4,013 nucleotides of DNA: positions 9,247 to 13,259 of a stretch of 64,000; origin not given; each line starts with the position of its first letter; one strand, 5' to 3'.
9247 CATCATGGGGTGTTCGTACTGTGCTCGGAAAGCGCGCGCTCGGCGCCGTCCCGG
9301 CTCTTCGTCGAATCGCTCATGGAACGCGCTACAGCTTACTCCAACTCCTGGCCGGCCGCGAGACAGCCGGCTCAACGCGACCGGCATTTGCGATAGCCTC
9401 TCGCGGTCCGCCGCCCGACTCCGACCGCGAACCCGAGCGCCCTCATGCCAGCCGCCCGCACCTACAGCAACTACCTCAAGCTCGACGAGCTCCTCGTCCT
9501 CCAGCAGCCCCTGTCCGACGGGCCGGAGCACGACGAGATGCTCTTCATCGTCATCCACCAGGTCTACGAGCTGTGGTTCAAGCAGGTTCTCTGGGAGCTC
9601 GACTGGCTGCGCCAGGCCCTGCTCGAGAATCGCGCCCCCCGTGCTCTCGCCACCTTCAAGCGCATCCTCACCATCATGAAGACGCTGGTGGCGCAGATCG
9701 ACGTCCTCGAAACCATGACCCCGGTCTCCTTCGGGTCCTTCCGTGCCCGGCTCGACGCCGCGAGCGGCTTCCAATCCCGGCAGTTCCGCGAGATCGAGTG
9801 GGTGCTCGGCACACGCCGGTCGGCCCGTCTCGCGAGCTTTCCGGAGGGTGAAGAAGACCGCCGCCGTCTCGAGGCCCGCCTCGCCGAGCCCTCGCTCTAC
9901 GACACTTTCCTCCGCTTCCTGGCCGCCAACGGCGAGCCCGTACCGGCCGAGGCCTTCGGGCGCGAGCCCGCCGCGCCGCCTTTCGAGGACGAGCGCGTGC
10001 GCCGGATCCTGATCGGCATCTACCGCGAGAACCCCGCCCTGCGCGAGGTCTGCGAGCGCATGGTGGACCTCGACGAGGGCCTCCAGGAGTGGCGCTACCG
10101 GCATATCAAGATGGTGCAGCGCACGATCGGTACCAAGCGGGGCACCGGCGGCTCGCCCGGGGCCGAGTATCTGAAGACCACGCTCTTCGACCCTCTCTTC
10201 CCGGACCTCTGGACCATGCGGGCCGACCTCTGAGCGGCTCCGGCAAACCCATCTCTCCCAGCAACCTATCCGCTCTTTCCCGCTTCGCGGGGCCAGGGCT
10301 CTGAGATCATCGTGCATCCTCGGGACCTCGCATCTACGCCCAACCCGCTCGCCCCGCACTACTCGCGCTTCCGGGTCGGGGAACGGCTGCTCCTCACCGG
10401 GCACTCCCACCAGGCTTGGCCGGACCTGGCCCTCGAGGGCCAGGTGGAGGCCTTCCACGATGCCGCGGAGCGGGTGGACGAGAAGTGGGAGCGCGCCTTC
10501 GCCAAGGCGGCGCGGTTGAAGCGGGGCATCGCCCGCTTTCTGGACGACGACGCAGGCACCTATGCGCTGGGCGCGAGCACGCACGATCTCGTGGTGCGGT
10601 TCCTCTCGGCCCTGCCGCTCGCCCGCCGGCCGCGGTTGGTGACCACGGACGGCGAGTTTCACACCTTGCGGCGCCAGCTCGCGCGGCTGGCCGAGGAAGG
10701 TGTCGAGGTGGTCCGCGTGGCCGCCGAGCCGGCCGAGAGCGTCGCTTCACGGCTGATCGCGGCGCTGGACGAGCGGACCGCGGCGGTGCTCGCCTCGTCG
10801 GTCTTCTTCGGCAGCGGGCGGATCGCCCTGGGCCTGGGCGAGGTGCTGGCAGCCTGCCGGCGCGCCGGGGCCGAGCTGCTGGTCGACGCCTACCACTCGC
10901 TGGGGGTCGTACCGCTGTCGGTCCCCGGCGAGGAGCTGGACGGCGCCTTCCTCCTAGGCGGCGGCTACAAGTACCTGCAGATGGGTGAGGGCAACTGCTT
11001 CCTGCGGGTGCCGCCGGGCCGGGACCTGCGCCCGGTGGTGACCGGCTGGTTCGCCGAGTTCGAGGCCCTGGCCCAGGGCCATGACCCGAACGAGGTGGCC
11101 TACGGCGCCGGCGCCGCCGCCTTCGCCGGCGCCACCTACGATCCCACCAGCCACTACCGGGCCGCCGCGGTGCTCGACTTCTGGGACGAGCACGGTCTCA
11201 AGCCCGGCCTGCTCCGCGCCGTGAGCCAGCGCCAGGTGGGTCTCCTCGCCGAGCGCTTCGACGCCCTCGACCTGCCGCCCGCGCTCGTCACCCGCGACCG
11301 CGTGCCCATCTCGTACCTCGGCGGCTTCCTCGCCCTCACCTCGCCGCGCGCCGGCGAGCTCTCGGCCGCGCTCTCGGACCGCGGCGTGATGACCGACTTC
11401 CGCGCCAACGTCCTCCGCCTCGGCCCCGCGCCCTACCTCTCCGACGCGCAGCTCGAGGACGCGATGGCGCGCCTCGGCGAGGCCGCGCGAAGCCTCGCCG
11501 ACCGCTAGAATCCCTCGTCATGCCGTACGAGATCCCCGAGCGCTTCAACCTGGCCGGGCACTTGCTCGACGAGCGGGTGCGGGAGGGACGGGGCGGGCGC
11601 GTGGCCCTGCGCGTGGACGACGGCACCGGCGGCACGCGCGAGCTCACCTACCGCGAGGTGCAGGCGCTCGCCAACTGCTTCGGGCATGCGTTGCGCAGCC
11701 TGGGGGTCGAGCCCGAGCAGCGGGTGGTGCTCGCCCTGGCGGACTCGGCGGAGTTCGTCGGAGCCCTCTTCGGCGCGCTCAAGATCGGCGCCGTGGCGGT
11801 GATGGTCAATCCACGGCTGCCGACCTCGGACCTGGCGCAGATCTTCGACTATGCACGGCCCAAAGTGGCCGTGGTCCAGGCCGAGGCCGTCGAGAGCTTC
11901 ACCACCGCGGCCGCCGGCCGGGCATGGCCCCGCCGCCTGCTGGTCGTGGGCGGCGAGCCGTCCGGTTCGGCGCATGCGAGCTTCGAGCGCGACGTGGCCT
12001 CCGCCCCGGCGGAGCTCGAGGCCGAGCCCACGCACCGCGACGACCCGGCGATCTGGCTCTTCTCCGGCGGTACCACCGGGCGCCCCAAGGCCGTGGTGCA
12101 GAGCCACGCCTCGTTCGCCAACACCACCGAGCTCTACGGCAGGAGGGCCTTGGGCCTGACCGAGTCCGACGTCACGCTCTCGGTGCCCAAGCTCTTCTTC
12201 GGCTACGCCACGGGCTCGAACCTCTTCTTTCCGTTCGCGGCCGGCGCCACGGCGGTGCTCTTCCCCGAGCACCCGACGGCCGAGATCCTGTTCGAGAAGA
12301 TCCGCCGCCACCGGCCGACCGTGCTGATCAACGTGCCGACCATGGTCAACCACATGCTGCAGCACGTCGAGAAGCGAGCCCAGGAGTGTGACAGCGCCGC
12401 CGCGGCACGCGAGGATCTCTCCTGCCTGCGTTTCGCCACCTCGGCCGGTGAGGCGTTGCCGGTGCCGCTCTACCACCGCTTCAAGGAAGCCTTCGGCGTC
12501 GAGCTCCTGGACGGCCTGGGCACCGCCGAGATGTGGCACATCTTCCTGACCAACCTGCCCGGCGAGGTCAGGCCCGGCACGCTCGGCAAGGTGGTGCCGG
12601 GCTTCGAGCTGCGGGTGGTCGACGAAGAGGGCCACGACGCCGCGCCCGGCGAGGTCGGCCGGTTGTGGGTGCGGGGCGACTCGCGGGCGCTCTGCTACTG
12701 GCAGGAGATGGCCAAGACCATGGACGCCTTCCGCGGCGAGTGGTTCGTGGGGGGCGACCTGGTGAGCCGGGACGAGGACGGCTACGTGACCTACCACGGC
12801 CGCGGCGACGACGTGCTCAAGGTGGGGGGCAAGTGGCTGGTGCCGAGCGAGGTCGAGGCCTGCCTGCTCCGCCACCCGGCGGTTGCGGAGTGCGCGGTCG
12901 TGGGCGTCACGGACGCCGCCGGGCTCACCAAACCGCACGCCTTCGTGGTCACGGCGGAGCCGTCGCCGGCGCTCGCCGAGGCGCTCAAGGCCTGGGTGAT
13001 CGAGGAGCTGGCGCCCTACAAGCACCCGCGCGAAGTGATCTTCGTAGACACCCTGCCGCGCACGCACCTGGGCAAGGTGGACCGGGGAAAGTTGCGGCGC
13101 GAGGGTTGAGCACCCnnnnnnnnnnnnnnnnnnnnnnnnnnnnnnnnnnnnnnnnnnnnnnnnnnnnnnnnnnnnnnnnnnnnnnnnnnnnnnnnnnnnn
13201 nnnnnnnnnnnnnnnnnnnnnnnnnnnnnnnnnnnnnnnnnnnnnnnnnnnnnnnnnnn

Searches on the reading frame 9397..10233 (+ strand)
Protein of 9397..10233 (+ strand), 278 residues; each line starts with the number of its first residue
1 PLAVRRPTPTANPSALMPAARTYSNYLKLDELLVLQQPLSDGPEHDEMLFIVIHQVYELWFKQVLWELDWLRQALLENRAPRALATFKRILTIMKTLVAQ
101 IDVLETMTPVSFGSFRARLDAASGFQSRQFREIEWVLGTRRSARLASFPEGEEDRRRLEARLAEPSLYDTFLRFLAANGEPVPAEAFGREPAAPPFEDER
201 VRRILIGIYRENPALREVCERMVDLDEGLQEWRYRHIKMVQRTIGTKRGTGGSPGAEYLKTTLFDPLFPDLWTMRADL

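Call 44: search_protein_families(library=pfam, proteins=[window:9397-10233:+], max_evalue=0.0001)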
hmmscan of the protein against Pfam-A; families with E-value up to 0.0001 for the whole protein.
window:9397-10233:+ (278 aa): 1 family
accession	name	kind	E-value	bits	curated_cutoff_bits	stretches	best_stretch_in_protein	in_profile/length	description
PF03301.18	Trp_dioxygenase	-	7.5e-63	213.4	34.9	2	20-145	14-147/346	Tryptophan 2,3-dioxygenase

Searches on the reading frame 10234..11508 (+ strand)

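Call 44: search_protein_families(library=pfam, proteins=[window:10234-11508:+], max_evalue=0.0001)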
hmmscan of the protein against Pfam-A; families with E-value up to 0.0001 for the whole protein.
window:10234-11508:+ (424 aa): 1 family
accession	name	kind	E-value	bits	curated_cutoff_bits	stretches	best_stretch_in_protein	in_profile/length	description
PF22580.2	KYNU_C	-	1.9e-07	31.5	27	1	362-414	36-90/90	Kynureninase C-terminal domain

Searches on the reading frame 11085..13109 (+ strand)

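Call 44: search_protein_families(library=pfam, proteins=[window:11085-13109:+], max_evalue=0.0001)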
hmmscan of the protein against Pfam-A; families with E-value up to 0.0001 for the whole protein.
window:11085-13109:+ (674 aa): 2 families
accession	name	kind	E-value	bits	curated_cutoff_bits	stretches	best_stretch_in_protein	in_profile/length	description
PF00501.34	AMP-binding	-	1.7e-80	271.1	29.9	1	167-539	6-384/384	AMP-binding enzyme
PF13193.12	AMP-binding_C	-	6.6e-22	78.7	24.5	1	589-664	1-76/76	AMP-binding enzyme C-terminal domain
